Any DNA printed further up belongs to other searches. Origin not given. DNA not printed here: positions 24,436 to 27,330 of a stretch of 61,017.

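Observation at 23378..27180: Compact RHH / AAA+ ATPase / cytoplasmic S8 protease cassette: IetAS-like candidate conflict (anti-phage) system with an extra regulator gene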

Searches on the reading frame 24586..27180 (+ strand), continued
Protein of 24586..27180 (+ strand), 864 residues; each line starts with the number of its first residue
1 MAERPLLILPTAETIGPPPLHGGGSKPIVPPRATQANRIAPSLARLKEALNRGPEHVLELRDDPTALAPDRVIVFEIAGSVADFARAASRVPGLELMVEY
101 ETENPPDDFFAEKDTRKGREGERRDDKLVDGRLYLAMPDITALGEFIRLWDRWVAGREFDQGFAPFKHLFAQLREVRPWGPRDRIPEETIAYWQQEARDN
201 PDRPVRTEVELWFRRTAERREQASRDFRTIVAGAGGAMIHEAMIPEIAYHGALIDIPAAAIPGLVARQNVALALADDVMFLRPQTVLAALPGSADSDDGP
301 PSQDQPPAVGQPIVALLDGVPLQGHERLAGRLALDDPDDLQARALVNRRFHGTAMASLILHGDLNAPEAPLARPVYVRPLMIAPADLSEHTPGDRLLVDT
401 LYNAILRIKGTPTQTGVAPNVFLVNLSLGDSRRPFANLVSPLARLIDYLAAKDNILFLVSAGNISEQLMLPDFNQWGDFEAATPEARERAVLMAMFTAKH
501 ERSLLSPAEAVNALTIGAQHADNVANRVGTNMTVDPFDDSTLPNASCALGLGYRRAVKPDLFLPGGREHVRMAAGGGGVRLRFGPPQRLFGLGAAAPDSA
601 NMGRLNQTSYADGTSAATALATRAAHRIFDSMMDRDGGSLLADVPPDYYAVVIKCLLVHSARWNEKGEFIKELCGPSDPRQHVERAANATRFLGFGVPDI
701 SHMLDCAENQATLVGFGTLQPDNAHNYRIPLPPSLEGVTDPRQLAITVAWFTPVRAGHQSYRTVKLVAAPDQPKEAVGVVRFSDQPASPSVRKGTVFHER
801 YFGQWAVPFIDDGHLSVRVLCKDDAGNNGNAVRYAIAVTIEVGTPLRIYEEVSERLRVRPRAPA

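Call 13: find_related_loci(query=A1, collection=genome_contigs, flank=6000)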
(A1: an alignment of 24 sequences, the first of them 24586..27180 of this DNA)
Query A1 (864 aa) in genome_contigs; peptide patterns used: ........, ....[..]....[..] (x = any residue, [..] = any of these).
68 stretches matched a pattern; 33 encode a relative of the query (tblastn E <= 1e-3); 29 distinct loci.
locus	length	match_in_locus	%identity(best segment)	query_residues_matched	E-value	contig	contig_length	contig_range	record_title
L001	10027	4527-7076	76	1-849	0e+0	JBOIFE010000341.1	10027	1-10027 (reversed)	MAG: Burkholderiales bacterium isolate TC-S_metabat2.bin.407_sub k127_3775798, whole genome shotgun sequence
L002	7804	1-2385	79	67-861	0e+0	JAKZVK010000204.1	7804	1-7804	MAG: Bryobacterales bacterium isolate Langseth_MAG_00109 Langseth_MAG_00109_000000000204, whole genome shotgun sequence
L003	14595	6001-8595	63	1-864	0e+0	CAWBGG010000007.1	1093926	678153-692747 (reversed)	MAG: uncultured delta proteobacterium isolate MFD09222.bin.1.50 genome assembly, contig: contig_93721, whole genome shot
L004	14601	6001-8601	58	1-864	0e+0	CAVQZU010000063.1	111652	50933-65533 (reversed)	MAG: uncultured Acidobacteriota bacterium isolate MFD10064.bin.2.95 genome assembly, contig: contig_27783, whole genome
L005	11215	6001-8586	57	1-861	0e+0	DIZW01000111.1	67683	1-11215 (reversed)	MAG TPA_asm: Oxalobacteraceae bacterium UBA6018 UBA6018_contig_1914, whole genome shotgun sequence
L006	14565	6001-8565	58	1-854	0e+0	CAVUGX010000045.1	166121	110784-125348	MAG: uncultured delta proteobacterium isolate MFD02138.bin.2.27 genome assembly, contig: contig_39493, whole genome shot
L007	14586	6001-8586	56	1-861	0e+0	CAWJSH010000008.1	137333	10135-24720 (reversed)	MAG: uncultured Acidobacteriota bacterium isolate MFD09671.bin.3.58 genome assembly, contig: contig_70230, whole genome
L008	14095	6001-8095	74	1-864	0e+0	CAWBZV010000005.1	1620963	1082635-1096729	MAG: uncultured Gemmatimonadales bacterium isolate MFD04570.bin.1.3 genome assembly, contig: contig_149927, whole genome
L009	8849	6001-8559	57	1-853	0e+0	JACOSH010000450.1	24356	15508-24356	MAG: Acidobacteria bacterium isolate NC_groundwater_13_Pr7_B-0.1um_65_13 FFV18_Bp1_scaffold_619997, whole genome shotgun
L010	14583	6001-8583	55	1-861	0e+0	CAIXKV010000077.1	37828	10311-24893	MAG: uncultured Rhodospirillales bacterium isolate C5coas_bin-2163 genome assembly, contig: bin-2163:077/269, whole geno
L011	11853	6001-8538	56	17-862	0e+0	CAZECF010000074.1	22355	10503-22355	MAG TPA_asm: uncultured Bryobacter sp. isolate SRP319275_co1_334 genome assembly, contig: NODE_2312_length_22355_cov_5.1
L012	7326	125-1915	78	269-864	0e+0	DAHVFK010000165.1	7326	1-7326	MAG TPA_asm: Betaproteobacteria bacterium isolate clean1715 NODE_165_length_7326_cov_5.231143, whole genome shotgun sequ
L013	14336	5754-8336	57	1-861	0e+0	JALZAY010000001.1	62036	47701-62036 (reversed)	MAG: Pseudomonadota bacterium isolate KAP bin103 SD1490_NODE_57_length_62036_cov_3.470045, whole genome shotgun sequence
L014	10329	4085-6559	56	30-854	0e+0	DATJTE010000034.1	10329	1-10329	MAG TPA_asm: Rhizobiaceae bacterium isolate SMAG_U15012 k141_3463675, whole genome shotgun sequence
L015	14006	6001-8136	61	151-863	0e+0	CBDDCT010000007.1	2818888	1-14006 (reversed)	MAG: Bryobacterales bacterium isolate 6159ff8d-e712-4e39-bf3f-79bf34294bcb genome assembly, contig: contig_7, whole geno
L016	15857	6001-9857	61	1-856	0e+0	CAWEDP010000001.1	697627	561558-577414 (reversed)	MAG: uncultured Acidobacteriota bacterium isolate MFD04944.bin.2.37 genome assembly, contig: contig_14453, whole genome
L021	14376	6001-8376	62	72-863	0e+0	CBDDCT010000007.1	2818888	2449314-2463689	MAG: Bryobacterales bacterium isolate 6159ff8d-e712-4e39-bf3f-79bf34294bcb genome assembly, contig: contig_7, whole geno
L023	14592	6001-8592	59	1-861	0e+0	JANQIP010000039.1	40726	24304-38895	MAG: Xanthobacteraceae bacterium isolate PL24a_bin.59 k99_3544016, whole genome shotgun sequence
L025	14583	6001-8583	57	1-861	0e+0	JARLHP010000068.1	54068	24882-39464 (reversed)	MAG: Syntrophobacteraceae bacterium isolate MAG_BA69 MetaBAT2_Bin_69_Anoxic_k141_469894, whole genome shotgun sequence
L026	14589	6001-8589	60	1-861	0e+0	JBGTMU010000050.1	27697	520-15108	MAG: Longimicrobiales bacterium isolate JTS-RE371 k141_9974715, whole genome shotgun sequence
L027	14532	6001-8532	36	1-852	1e-148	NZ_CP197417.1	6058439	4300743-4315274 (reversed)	Aeoliella sp. SH292 chromosome, complete genome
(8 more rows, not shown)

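Call 17: get_annotated_region(hit=H1, flank=4000)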
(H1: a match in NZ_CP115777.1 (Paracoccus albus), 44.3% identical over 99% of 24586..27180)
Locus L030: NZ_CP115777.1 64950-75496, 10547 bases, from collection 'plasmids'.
description: Paracoccus albus strain SCSIO 80058 plasmid p2, complete sequence
organism: Paracoccus albus (NCBI taxid 3017784)
taxonomy: Bacteria; Pseudomonadota; Alphaproteobacteria; Rhodobacterales; Paracoccaceae; Paracoccus; Paracoccus albus
host: -; source: cell culture,sediment; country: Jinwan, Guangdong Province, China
typing (MOB-suite, as given by PLSDB): mobilizable; replicon rep_cluster_579; relaxase MOBP
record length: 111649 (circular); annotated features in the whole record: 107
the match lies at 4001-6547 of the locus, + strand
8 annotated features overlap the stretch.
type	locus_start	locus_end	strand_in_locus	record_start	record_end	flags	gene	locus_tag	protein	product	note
CDS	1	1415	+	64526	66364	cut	-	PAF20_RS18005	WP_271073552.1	relaxase/mobilization nuclease domain-containing protein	-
CDS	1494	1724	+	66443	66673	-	-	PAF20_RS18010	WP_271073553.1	AbrB/MazE/SpoVT family DNA-binding domain-containing protein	-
CDS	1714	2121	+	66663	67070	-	-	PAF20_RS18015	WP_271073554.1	PIN domain-containing protein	-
CDS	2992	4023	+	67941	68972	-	-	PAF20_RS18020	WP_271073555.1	ATP-binding protein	-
CDS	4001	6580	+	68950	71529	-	-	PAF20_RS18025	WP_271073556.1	S8 family peptidase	-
CDS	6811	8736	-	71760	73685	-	-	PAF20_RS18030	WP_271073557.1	type IV secretory system conjugative DNA transfer family protein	-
CDS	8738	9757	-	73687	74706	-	-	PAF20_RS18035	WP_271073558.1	ATPase, T2SS/T4P/T4SS family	-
CDS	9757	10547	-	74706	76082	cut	-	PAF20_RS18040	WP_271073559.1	TrbI/VirB10 family protein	-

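Call 18: get_annotated_region(hit=H14, flank=4000)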
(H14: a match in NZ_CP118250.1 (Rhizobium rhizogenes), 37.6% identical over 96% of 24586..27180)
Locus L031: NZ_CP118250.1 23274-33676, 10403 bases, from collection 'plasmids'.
description: Rhizobium rhizogenes strain C16/80 plasmid pTi, complete sequence
organism: Rhizobium rhizogenes (NCBI taxid 359)
taxonomy: Bacteria; Pseudomonadota; Alphaproteobacteria; Hyphomicrobiales; Rhizobiaceae; Rhizobium; Rhizobium rhizogenes
host: -; source: apple,cell culture; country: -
typing (MOB-suite, as given by PLSDB): conjugative; replicon rep_cluster_119,rep_cluster_287; relaxase MOBQ,MOBQ; mating-pair formation MPF_T
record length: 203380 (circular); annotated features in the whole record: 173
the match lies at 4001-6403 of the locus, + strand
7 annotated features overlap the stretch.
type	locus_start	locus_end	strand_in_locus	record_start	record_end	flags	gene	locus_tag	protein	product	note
CDS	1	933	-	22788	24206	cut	-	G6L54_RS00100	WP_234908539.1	UvrD-helicase domain-containing protein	-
CDS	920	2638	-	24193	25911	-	-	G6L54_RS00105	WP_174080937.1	ATP-binding protein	-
CDS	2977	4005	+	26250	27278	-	-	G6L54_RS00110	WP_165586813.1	ATP-binding protein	-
CDS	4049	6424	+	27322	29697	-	-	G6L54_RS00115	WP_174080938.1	S8 family peptidase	-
CDS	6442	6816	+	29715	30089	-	-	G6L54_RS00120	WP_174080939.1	hypothetical protein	-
CDS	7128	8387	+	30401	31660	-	-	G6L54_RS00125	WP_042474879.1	cytochrome P450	-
CDS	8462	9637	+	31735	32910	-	-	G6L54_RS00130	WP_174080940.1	cytochrome P450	-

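Call 19: get_annotated_region(hit=H11, flank=4000)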
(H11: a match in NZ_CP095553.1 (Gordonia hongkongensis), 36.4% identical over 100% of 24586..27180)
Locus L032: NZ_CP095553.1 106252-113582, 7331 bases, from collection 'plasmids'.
description: Gordonia hongkongensis strain JCM 31934 plasmid pGo-1
organism: Gordonia hongkongensis (NCBI taxid 1701090)
taxonomy: Bacteria; Actinomycetota; Actinomycetes; Mycobacteriales; Gordoniaceae; Gordonia; Gordonia hongkongensis
host: -; source: single cell,the blood culture and the peritoneal dialysis effluent of two patients; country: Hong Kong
typing (MOB-suite, as given by PLSDB): non-mobilizable
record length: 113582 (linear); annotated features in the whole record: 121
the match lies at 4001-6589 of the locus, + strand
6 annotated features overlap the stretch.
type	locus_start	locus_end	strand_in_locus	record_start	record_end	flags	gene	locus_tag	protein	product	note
CDS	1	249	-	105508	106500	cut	-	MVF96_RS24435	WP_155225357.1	IS481 family transposase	-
CDS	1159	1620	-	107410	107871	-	-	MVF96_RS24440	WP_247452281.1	GNAT family N-acetyltransferase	-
CDS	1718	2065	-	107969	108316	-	-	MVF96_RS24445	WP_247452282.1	hypothetical protein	-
CDS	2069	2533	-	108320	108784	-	-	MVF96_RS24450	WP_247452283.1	prevent-host-death protein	-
CDS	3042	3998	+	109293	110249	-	-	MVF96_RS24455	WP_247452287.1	ATP-binding protein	-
CDS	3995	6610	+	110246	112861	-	-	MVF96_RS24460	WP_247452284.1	S8 family peptidase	-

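Call 38: predict_structure(alignment_id=A1)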
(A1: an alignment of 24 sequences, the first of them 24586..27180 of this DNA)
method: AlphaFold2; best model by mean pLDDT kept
length: 864 residues; sequences in the alignment: 24
mean_pLDDT: 59.5   pTM: 0.69
mean pLDDT of the five models: 59.5, 57.2, 48.4, 46.4, 42.5
residues with pLDDT >= 90: 4; 70-90: 306; 50-70: 273; < 50: 281
segments of 3 or more residues with pLDDT < 50: 1-3, 20-24, 61-68, 268-270, 272-274, 276-329, 335-358, 365-367, 380-392, 427-439, 460-465, 499-570, 584-618, 635-639, 691-697, 773-777, 787-793, 806-808, 859-864
pLDDT, mean of each block of 10 residues (from residue 1): 60 72 57 87 74 56 49 70 66 63 72 73 73 69 84 87 81 76 55 71 75 76 81 81 82 80 61 48 30 29 34 37 42 47 40 45 52 53 37 64 73 59 51 38 71 67 54 73 60 53 34 33 32 35 31 30 34 63 40 30 29 43 63 51 73 78 58 62 58 51 66 86 83 69 80 61 65 53 57 64 59 75 63 86 76 66 40
secondary structure, 60 per line:
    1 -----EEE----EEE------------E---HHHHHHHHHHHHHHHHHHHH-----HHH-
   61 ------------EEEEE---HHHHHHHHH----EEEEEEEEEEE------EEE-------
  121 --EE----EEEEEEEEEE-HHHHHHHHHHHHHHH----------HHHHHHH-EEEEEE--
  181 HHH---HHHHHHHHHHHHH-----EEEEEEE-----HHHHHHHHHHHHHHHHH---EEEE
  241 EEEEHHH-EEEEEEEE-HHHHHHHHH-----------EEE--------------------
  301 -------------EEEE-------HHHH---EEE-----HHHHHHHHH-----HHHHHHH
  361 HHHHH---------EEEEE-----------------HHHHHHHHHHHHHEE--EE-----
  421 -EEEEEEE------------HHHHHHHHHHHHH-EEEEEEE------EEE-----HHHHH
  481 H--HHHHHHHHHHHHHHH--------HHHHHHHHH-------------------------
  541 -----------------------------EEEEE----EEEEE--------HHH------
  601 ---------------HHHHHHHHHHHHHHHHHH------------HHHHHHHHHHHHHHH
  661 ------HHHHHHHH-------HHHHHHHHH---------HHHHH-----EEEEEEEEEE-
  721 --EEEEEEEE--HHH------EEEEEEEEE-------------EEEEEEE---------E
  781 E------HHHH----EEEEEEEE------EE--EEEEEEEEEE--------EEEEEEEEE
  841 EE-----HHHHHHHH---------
elements in order (helices of 4 or more, strands of 3 or more residues): E6-8 E13-15 H32-51 E73-77 H81-89 E94-104 E111-113 E129-138 H140-154 H165-171 E173-178 H187-199 E205-211 H217-233 E237-244 E249-256 H258-266 E278-280 E314-317 H325-328 E332-334 H340-348 H354-365 E375-379 H397-409 E422-428 H441-453 E455-461 E468-470 H476-481 H484-498 H507-515 E570-574 E579-583 H616-633 H646-660 H667-674 H682-690 H700-704 E710-719 E723-730 E742-750 E764-770 H788-791 E796-803 E814-823 E832-842 H848-855

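Call 41: search_solved_structures(query=A1, max_evalue=0.01, show_alignments=1)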
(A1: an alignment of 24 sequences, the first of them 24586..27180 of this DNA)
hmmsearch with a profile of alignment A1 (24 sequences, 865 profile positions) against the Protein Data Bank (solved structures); distinct sequences matched with E-value up to 0.01: 0.

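Call 43: fold_search(model_id=the predicted structure, library=pdb)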
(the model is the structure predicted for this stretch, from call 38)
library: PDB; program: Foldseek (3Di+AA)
matches with E <= 10: 1112; with E <= 0.001: 3
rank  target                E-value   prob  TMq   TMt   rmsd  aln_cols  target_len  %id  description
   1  5vlp_A                1.3e-05  1.00  0.25  0.34  15.0       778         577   13  PCSK9 complex with LDLR antagonist peptide and Fab7G7 (released 2017-08-16)
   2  6u2f_A                4.7e-05  0.99  0.25  0.34  15.0       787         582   13  PCSK9-Fab 7G7 complex bound to cis-1-amino-4-phenylcyclohexaneacyl-WNLK(hR)IGLLR - NH2 (released 2020-02-05)
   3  6u3i_A                2.1e-04  0.97  0.25  0.34  15.2       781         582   13  Design of organo-peptides as bipartite PCSK9 antagonists (released 2020-02-05)
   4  5vlh_A                7.5e-03  0.98  0.17  0.36   7.9       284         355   16  Short PCSK9 delta-P' complex with peptide Pep1 (released 2017-08-16)
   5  5yvl_C                1.3e-02  0.69  0.10  0.30   6.8       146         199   14  Crystal structure of a cyclase Hpiu5 from Fischerella sp. ATCC 43239 (released 2018-11-07)
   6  1m06_G                1.3e-02  0.57  0.09  0.29  10.2       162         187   12  Structural Studies of Bacteriophage alpha3 Assembly, X-Ray Crystallography (released 2002-12-25)
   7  9k3n_AA               1.6e-02  0.47  0.08  0.28   9.4       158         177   11  The structure of Salmonella phage PJNS002 (released 2025-08-13)
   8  7eel_H                1.7e-02  0.82  0.10  0.42   6.3       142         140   14  Cyanophage Pam1 capsid asymmetric unit (released 2021-10-20)
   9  5vla_A                2.3e-02  0.95  0.18  0.37   7.5       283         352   16  Short PCSK9 delta-P' complex with Fusion2 peptide (released 2017-08-16)
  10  2ws9_2                2.4e-02  0.21  0.08  0.22   9.9       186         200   12  Equine Rhinitis A Virus at Low pH (released 2010-08-25)
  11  6a99_A                2.7e-02  0.57  0.09  0.29   7.7       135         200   10  Crystal structure of a Stig cyclases Fisc from Fischerella sp. TAU in complex with (3Z)-3-(1-methyl-2-pyrrolidinyliden (released 2018-12-19)
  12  6a98_A                2.7e-02  0.35  0.08  0.25   9.1       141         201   13  Crystal structure of a cyclase from Fischerella sp. TAU (released 2018-12-19)
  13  3bow_A                2.8e-02  0.75  0.11  0.13   9.8       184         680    8  Structure of M-calpain in complex with Calpastatin (released 2008-11-25)
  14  5bob_E                3.0e-02  0.44  0.08  0.27  12.4       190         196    7  Crystal Structure of the Meningitis Pathogen Streptococcus suis adhesion Fhb (released 2015-11-18)
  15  4dzg                  3.3e-02  0.89  0.09  0.50   6.1       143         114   12  Crystal structure of Aeromonas hydrophila PliG, a periplasmic lysozyme inhibitor of g-type lysozyme (released 2012-06-13)
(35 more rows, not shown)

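Call 50: search_protein_families(library=pfam, proteins=[L030:2715-3005:+, L023:4742-5017:+, L026:4703-5020:+], max_evalue=1)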
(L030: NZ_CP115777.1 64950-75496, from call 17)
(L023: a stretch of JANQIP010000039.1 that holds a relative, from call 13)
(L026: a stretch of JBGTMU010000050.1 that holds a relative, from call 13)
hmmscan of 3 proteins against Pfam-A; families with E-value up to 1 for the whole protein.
L030:2715-3005:+ (96 aa): 0 families

L023:4742-5017:+ (91 aa): 1 family
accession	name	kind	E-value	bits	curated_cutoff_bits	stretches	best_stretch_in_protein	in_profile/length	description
PF20611.3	DUF6801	-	0.19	12.3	26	1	14-52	21-58/161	Family of unknown function (DUF6801)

L026:4703-5020:+ (105 aa): 0 families

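Call 54: find_encoding_contigs(protein=P0003, flank=6000, max_places=3)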
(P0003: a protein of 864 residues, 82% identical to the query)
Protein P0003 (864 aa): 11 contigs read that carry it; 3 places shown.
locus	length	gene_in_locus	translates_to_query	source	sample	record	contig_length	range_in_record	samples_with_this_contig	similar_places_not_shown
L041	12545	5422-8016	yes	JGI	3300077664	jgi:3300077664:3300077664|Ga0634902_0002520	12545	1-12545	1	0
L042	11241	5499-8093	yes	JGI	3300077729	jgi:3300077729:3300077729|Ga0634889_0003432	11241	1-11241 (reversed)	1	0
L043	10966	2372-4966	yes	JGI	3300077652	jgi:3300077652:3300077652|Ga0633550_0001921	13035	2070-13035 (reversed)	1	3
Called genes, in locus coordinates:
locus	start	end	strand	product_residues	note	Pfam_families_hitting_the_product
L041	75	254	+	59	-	-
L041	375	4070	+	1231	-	PF02811:PHP, PF07733:DNA_pol3_alpha, PF17657:DNA_pol3_finger, PF14579:HHH_6 (weak), PF01336:tRNA_anti-codon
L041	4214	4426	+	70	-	-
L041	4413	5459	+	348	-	PF13191:AAA_16 (faint), PF00004:AAA, PF07728:AAA_5 (faint)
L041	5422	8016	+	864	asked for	PF00082:Peptidase_S8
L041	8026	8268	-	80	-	-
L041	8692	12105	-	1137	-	PF04313:HSDR_N, PF04851:ResIII, PF18766:SWI2_SNF2, PF22679:T1R_D3-like, PF11867:T1RH-like_C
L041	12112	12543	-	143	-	?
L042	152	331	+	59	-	-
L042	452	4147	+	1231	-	PF02811:PHP, PF07733:DNA_pol3_alpha, PF17657:DNA_pol3_finger, PF14579:HHH_6 (weak), PF01336:tRNA_anti-codon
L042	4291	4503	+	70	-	-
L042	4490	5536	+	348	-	PF13191:AAA_16 (faint), PF00004:AAA, PF07728:AAA_5 (faint)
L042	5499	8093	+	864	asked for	PF00082:Peptidase_S8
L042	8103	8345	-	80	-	-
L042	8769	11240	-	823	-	?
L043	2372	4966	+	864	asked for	PF00082:Peptidase_S8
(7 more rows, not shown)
